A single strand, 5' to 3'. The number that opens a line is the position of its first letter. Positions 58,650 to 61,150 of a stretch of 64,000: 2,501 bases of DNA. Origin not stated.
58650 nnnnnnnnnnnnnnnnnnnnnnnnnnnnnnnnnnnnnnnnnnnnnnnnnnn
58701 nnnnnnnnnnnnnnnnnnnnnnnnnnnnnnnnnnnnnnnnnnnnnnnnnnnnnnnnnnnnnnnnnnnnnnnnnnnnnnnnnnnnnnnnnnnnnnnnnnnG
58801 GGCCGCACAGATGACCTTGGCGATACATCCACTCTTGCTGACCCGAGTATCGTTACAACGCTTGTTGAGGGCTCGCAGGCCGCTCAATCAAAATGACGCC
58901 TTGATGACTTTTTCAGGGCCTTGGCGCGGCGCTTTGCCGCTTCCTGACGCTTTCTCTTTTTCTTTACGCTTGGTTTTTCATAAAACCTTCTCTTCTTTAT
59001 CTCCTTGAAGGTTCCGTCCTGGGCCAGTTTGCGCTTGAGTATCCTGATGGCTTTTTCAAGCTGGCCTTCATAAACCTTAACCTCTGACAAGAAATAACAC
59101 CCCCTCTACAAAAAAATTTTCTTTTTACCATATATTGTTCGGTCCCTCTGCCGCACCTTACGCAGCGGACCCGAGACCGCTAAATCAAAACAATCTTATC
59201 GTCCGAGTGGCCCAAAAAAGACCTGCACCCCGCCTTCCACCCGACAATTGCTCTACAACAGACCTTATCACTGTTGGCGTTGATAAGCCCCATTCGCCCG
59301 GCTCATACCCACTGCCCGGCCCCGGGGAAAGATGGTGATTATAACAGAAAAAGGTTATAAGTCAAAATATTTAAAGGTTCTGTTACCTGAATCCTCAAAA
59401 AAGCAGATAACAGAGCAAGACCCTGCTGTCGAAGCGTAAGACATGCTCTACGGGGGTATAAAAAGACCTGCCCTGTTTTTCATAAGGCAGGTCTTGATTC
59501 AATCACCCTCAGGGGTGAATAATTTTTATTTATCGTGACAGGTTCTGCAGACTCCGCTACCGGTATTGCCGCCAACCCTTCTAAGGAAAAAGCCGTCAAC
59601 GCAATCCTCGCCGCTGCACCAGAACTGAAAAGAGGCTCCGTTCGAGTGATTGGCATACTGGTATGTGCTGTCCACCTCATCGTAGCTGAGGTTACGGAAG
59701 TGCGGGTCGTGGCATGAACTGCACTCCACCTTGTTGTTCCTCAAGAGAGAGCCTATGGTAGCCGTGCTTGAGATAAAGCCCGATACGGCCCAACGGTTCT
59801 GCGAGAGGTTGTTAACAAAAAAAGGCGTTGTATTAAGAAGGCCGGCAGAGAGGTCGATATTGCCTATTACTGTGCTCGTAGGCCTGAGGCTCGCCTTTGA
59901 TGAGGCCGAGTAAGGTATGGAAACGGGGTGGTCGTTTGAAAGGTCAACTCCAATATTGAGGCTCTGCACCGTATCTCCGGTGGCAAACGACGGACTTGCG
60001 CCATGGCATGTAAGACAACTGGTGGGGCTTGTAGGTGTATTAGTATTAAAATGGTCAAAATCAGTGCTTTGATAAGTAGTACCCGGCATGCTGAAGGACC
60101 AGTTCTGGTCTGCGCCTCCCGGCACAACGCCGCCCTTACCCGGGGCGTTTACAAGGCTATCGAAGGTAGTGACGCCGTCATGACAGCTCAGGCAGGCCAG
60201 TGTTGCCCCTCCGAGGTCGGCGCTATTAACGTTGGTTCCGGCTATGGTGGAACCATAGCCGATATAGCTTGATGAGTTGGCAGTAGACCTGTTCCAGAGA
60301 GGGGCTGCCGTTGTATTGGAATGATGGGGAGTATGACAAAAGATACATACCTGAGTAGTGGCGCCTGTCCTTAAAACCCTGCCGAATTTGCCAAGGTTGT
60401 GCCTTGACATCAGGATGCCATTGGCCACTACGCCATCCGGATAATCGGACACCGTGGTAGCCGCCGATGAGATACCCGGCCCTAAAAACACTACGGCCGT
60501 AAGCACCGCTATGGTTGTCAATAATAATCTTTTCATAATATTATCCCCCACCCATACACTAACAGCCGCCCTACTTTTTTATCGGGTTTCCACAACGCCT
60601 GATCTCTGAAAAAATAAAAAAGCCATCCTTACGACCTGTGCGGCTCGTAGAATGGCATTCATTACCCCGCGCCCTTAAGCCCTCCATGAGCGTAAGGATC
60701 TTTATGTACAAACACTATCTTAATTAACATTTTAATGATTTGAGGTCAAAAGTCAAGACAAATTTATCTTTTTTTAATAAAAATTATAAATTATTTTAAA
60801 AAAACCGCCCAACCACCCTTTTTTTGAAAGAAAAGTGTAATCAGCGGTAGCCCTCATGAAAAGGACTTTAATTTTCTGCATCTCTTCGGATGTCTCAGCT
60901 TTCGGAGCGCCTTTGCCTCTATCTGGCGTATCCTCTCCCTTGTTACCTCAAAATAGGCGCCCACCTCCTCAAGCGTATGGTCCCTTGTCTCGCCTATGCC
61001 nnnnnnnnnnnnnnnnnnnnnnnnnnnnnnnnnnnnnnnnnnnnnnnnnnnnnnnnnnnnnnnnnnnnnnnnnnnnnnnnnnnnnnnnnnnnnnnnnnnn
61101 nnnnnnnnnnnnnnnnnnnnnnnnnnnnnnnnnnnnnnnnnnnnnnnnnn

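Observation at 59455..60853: Pentahaem c-type cytochrome inserted between rpoD and rpsU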

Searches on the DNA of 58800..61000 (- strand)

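Call 7: search_rna_families(source=window, start=58800, end=61000, threshold=evalue, max_evalue=10, show_alignments=3)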
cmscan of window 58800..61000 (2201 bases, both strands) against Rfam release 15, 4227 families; matches with E-value up to 10: 5.
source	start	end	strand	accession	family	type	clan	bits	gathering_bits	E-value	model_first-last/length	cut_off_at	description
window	59458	59561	-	RF02617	SSRC10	Gene; sRNA;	-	19.7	56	1.1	1-113/113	no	Streptococcus sRNA 10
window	59463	59495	+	RF04068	mir-3927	Gene; miRNA;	-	19.4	90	3.5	27-59/85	no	mir-3927 microRNA precursor family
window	59022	59079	+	RF00140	Alpha_RBS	Cis-reg;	-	15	38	1.9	4-67/110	no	Alpha operon ribosome binding site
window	59050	59107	-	RF01121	sR38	Gene; snRNA; snoRNA; CD-box;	-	12.5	50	8.7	1-59/59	no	Small nucleolar RNA sR38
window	58825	58843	+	RF01136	sR28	Gene; snRNA; snoRNA; CD-box;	-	11.9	39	6.1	37-55/55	no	Small nucleolar RNA sR28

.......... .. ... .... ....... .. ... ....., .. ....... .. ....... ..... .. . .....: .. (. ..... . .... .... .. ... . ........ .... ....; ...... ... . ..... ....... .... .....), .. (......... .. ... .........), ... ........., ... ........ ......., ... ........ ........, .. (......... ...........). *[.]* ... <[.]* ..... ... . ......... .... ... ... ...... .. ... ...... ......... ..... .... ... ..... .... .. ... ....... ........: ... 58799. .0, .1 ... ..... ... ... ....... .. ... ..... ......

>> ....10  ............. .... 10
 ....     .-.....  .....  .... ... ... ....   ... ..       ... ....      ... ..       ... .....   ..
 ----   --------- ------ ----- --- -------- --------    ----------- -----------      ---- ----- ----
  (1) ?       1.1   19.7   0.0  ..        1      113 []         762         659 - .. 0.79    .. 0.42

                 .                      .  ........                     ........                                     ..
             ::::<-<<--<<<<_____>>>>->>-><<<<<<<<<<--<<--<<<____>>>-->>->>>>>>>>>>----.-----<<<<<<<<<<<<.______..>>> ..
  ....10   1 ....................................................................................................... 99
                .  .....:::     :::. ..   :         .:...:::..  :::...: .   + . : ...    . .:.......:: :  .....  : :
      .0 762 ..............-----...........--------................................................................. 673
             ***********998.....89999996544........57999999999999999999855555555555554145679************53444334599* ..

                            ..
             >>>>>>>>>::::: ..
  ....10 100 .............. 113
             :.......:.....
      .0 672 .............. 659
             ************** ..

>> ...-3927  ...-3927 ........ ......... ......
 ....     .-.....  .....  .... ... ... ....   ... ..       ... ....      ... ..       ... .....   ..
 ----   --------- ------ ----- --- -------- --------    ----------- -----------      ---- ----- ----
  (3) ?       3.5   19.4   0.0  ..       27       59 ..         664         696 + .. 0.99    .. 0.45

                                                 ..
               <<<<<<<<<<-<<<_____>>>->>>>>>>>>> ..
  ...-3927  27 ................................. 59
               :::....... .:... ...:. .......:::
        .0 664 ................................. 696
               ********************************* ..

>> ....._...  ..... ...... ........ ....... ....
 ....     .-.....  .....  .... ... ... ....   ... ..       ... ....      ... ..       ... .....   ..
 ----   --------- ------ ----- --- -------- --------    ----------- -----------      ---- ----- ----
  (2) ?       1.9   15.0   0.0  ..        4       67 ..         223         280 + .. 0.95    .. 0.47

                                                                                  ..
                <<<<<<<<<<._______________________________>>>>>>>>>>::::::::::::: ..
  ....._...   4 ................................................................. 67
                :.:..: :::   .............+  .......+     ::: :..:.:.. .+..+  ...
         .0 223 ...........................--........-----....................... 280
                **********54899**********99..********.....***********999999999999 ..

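Call 29: build_rna_model(alignment_id=A3)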
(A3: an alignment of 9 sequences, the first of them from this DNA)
Model R1 built from alignment A3 (9 sequences, 100 columns); structure: RNAalifold consensus.
model positions 88; base pairs 23; branch points 1; effective number of sequences 3.06; information 0.647 bits per position. Calibrated on 0.2 Mb of random sequence (short: E-values are rough).
structure used (alignment columns):
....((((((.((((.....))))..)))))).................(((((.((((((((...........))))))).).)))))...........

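Call 31: search_with_rna_model(model_id=R1, sources=[window, L004, L007, L008, L009, L010, L011, L012, L013, L014, L015, L016, L017, L018, L019, L020, L021, L022, L023, L024, L025, L026, L027, L028, L029, L030, L031, L032, L033, L034, L035, L036, L037, L038, L039, L040, L041, L042, L043, L044, L045, L046, L047, L048, L049, L050, L051, L052, L053, L054, L055, L056, L057, L058, L059, L060, L061, L062, L063, L064, L065, L066, L067, L068, L069, L070, L071, L072, L073, L074, L075, L076, L077, L078, L079, L080, L081, L082, L083, L084, L085, L086, L087], max_evalue=1, show_alignments=0)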
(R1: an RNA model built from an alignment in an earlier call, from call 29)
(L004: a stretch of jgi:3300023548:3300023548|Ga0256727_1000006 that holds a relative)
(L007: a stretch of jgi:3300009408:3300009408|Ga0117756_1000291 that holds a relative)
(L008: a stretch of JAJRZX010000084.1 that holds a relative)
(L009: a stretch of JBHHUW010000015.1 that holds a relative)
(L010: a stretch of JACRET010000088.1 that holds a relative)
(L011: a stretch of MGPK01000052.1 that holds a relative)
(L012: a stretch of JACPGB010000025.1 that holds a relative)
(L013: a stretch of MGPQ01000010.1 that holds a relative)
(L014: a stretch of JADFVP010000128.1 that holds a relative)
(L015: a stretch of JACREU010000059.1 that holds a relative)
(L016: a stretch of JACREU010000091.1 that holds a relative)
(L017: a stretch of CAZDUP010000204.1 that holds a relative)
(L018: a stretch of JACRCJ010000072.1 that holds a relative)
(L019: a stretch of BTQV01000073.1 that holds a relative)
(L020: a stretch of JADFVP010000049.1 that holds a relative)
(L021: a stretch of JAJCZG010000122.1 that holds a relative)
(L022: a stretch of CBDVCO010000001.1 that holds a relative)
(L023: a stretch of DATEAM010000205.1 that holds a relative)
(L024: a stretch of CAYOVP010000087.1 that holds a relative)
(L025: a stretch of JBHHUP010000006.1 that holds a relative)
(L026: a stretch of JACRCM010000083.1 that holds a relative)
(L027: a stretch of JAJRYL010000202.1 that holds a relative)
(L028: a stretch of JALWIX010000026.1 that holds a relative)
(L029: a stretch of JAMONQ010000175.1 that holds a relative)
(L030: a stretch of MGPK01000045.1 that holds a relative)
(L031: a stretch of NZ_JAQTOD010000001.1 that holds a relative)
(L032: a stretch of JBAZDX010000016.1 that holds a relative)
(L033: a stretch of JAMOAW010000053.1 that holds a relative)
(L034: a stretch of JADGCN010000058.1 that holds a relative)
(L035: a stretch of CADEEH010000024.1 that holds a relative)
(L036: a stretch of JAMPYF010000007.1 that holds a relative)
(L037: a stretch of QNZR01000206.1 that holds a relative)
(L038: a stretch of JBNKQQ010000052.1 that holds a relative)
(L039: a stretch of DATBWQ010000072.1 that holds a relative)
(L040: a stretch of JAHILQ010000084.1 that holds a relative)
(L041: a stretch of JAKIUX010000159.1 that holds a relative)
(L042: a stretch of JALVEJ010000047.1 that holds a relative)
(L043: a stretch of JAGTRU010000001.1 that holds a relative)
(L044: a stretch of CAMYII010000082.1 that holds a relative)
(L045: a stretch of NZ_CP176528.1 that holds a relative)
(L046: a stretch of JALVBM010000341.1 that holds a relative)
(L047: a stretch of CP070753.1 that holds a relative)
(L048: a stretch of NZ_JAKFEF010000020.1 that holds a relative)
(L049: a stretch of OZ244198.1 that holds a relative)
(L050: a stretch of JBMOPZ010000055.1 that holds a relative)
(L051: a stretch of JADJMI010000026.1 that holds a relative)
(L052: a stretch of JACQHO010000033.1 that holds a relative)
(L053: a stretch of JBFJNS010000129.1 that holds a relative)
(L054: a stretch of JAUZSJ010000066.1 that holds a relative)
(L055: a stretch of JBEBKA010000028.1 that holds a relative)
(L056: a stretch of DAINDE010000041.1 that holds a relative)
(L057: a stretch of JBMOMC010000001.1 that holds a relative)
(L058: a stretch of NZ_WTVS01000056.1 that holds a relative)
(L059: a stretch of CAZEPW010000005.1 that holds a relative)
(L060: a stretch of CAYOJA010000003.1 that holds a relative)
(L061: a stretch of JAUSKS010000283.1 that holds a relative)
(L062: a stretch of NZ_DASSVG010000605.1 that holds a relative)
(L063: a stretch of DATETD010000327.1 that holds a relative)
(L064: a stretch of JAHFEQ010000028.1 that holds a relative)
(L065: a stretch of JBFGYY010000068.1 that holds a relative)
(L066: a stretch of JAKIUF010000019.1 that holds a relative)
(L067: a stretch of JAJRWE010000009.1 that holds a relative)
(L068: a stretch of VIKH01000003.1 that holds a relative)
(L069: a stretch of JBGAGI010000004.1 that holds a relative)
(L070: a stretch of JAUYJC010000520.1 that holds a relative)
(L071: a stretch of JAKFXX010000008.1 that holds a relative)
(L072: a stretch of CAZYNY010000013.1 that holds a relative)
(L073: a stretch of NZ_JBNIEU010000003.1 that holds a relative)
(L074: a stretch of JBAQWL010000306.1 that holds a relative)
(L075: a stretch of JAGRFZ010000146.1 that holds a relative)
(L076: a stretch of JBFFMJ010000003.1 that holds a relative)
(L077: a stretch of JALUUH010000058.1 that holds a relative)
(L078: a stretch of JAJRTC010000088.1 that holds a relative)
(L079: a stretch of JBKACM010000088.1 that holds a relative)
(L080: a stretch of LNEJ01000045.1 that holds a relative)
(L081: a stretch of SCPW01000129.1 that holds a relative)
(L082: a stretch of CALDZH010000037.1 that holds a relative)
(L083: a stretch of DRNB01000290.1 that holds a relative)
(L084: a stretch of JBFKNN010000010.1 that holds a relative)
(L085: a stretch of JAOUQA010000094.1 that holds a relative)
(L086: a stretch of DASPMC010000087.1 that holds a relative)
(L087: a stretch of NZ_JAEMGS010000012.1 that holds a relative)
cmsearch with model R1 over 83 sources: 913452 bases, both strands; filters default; matches with E-value up to 1: 22.
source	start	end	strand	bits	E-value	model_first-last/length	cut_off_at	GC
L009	5849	5936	+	89.5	2.5e-20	1-88/88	no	0.43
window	60613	60700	-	89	3.3e-20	1-88/88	no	0.51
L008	5846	5933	+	85.2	3.4e-19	1-88/88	no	0.47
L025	5855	5944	+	80.7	5.2e-18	1-88/88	no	0.42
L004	5840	5927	+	76.6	6.1e-17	1-88/88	no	0.5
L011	5876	5960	+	72.9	5.6e-16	1-88/88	no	0.54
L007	5801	5884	+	71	1.8e-15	1-88/88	no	0.49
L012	5884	5970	+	67.3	1.7e-14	1-88/88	no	0.48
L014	5737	5826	+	62.3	3.3e-13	1-88/88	no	0.43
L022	5797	5886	+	45.5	9e-09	1-88/88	no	0.44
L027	5847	5932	+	44.9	1.3e-08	1-88/88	no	0.42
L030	5828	5920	+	44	2.3e-08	1-88/88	no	0.55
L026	5508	5599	+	43.9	2.3e-08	1-88/88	no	0.6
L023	5838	5933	+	42.5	5.4e-08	1-88/88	no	0.55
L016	5829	5924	+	40.8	1.5e-07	1-88/88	no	0.54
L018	250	345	+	40.5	1.8e-07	1-88/88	no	0.49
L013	5867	5955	+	39.1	4.4e-07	1-88/88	no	0.49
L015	5867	5955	+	38.7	5.5e-07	1-88/88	no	0.51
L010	4824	4916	+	37.3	1.3e-06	1-88/88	no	0.55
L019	6864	6943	+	20.1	0.041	1-76/88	3'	0.59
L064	3956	4030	+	16.9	0.28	1-88/88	no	0.43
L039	3543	3617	+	16.9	0.29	1-88/88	no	0.51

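Call 33: search_with_rna_model(model_id=R1, sources=[window, L004, L007, L008, L009, L010, L011, L012, L013, L014, L015, L016, L018, L022, L023, L025, L026, L027, L030], max_evalue=0.001, make_alignment=true)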
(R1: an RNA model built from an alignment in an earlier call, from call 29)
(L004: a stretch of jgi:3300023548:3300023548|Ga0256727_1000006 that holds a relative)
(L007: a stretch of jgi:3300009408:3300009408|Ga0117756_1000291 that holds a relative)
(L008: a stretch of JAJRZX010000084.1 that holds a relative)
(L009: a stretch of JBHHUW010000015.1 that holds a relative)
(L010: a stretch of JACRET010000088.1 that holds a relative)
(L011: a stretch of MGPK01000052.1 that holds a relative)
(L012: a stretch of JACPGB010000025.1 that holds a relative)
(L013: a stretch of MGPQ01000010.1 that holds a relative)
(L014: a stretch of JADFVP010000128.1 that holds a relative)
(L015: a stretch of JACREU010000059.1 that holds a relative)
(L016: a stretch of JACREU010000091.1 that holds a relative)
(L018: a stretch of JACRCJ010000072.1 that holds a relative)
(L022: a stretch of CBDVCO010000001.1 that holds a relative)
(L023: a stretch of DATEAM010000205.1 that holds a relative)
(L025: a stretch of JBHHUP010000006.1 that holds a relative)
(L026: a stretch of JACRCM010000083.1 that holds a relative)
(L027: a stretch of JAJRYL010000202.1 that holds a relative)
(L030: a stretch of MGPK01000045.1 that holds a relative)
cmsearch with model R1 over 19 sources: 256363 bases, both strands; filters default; matches with E-value up to 0.001: 19.
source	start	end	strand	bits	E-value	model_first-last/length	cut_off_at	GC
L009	5849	5936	+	89.5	7.1e-21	1-88/88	no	0.43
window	60613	60700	-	89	9.3e-21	1-88/88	no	0.51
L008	5846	5933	+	85.2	9.5e-20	1-88/88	no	0.47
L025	5855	5944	+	80.7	1.4e-18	1-88/88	no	0.42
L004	5840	5927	+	76.6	1.7e-17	1-88/88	no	0.5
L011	5876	5960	+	72.9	1.6e-16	1-88/88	no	0.54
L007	5801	5884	+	71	5e-16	1-88/88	no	0.49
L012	5884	5970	+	67.3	4.7e-15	1-88/88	no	0.48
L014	5737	5826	+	62.3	9.4e-14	1-88/88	no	0.43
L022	5797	5886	+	45.5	2.5e-09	1-88/88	no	0.44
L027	5847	5932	+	44.9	3.5e-09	1-88/88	no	0.42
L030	5828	5920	+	44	6.4e-09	1-88/88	no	0.55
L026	5508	5599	+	43.9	6.5e-09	1-88/88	no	0.6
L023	5838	5933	+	42.5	1.5e-08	1-88/88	no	0.55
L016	5829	5924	+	40.8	4.2e-08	1-88/88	no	0.54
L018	250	345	+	40.5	5.1e-08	1-88/88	no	0.49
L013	5867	5955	+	39.1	1.2e-07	1-88/88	no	0.49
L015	5867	5955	+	38.7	1.5e-07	1-88/88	no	0.51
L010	4824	4916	+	37.3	3.6e-07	1-88/88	no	0.55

Alignment A4: 19 matches aligned to the model, 114 columns, each read 5' to 3' on its own strand. Consensus structure (alignment columns), stored with it:
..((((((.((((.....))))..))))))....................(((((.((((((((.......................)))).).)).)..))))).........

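Call 36: search_with_rna_model(model_id=R1, sources=[L088, L089, L090, L091, L092, L093, L094, L095, L096, L097, L098, L099, L100, L101, L102, L103, L104, L105, L106, L107, L108, L109, L110, L111, L112, L113, L114, L115, L116, L117, L118, L119, L120, L121, L122, L123, L124, L125, L126, L127, L128, L129, L130, L131, L132, L133, L134, L135, L136, L137, L138, L139, L140, L141, L142, L143, L144, L145, L146, L147, L148, L149, L150, L151, L152, L153, L154, L155, L156, L157, L158, L159, L160, L161, L162, L163, L164, L165, L166, L167], max_evalue=1)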
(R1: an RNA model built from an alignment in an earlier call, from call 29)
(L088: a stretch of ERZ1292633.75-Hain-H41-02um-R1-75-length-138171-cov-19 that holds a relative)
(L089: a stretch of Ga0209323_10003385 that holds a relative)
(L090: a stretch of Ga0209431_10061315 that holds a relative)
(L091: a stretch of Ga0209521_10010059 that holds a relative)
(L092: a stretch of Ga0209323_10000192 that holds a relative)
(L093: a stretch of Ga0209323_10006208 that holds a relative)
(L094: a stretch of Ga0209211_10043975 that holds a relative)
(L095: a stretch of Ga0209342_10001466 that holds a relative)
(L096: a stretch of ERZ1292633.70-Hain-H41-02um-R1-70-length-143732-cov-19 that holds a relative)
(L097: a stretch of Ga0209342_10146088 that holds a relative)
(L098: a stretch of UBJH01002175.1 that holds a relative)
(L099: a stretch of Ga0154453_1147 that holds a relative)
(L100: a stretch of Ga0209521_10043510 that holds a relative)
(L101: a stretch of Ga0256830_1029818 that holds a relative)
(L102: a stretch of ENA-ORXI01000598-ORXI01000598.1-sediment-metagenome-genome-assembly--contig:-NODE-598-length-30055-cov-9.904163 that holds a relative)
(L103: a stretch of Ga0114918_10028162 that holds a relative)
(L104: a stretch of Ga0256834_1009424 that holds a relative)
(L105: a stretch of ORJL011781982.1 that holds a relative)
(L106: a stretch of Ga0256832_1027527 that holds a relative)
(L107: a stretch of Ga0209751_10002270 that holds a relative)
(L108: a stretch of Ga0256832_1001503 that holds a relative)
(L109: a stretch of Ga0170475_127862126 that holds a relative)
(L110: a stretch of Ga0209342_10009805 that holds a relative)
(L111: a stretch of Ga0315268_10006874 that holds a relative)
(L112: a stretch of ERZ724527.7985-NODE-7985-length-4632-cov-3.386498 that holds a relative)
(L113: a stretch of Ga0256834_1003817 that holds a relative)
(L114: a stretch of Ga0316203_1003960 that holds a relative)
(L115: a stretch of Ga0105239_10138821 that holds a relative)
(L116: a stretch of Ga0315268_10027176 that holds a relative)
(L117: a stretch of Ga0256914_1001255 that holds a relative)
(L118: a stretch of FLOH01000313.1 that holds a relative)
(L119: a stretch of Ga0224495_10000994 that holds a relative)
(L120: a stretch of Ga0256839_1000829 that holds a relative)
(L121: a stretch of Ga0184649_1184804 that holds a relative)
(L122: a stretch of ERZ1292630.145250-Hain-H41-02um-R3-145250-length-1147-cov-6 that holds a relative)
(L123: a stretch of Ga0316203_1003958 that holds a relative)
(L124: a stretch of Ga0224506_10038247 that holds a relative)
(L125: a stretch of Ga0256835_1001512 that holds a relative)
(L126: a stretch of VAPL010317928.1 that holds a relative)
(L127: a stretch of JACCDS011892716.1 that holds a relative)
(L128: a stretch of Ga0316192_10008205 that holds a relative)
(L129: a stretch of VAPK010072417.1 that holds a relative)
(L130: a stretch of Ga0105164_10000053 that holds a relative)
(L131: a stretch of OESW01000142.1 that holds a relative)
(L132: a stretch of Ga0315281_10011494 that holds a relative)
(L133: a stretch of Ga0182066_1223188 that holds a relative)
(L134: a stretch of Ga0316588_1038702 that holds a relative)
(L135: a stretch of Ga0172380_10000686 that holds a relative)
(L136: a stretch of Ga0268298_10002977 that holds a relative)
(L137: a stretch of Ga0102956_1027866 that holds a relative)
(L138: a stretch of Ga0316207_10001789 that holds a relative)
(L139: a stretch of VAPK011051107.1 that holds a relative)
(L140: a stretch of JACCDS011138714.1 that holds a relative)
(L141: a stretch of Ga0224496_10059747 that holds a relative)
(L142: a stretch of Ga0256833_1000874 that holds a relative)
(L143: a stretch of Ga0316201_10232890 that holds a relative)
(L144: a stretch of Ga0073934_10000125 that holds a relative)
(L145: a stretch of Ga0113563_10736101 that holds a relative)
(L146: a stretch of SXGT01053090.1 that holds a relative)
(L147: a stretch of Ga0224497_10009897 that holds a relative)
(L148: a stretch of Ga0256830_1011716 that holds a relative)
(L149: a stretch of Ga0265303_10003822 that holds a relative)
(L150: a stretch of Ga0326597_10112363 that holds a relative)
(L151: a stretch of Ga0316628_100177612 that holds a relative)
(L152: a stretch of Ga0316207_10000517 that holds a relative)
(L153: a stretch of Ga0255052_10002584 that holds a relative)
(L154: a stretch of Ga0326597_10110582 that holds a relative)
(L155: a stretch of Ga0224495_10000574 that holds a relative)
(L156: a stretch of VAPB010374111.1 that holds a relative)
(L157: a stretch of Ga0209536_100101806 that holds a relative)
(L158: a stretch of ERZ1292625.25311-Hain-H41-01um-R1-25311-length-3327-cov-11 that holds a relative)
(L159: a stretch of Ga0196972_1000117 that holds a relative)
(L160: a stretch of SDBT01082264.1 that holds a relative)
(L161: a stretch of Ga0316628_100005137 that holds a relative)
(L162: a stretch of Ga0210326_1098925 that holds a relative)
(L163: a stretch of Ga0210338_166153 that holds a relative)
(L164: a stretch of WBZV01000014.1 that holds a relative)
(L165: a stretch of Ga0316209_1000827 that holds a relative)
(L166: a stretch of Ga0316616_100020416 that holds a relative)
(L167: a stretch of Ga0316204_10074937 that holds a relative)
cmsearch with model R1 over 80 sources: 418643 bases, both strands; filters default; matches with E-value up to 1: 10.
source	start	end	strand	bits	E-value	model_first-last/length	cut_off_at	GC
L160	3835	3931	+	45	5.5e-09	1-88/88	no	0.53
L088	3834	3931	+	44.5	7.3e-09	1-88/88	no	0.47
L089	3663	3753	+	43.1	1.7e-08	1-88/88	no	0.48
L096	3802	3897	+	32.3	1.2e-05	1-88/88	no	0.49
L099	1308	1419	+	23.3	0.0027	1-88/88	no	0.51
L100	2062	2151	+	21.5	0.008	1-88/88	no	0.51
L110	3638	3712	+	16.9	0.13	1-88/88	no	0.51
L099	734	797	-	15.2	0.38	1-88/88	no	0.48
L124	1679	1762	+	14.1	0.71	1-88/88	no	0.4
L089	3779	3805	+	14.1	0.71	3-29/88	no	0.63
